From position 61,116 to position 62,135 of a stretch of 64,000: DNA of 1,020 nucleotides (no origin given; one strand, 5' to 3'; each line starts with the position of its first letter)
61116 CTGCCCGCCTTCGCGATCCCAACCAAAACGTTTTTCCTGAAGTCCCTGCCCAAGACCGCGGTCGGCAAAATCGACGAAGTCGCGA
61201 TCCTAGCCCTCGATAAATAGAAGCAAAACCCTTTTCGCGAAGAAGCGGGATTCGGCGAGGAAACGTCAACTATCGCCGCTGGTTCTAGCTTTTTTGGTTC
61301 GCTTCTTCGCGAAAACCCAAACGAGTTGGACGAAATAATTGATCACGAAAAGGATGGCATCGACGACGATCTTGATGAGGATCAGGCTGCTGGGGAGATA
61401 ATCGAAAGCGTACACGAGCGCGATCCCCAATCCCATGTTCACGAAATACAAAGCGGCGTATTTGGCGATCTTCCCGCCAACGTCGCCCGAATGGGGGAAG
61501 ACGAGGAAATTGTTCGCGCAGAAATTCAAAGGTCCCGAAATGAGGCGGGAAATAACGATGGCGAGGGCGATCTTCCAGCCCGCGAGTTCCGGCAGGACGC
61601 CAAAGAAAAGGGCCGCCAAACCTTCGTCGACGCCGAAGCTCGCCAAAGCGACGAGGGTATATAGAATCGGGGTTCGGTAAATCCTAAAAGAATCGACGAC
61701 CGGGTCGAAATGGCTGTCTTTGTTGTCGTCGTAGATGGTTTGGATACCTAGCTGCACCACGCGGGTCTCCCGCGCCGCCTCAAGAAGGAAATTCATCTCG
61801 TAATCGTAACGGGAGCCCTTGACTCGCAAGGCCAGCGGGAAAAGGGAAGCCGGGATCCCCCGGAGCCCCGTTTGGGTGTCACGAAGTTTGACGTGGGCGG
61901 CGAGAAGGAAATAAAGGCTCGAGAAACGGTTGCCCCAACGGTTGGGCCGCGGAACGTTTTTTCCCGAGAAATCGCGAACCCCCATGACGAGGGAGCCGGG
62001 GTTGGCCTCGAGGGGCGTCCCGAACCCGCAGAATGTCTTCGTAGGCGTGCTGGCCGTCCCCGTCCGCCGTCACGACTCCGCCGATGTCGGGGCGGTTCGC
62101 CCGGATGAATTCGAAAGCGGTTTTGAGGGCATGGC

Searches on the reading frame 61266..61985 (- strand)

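Call 78: search_protein_families(library=pfam, proteins=[window:61266-61985:-], max_evalue=0.00001)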
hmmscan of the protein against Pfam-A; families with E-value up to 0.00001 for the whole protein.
window:61266-61985:- (239 aa): 1 family
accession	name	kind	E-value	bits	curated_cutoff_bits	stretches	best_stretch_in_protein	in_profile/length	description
PF04138.20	GtrA_DPMS_TM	-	6.9e-10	39.6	26.1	1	109-225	2-117/117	GtrA/DPMS, transmembrane domain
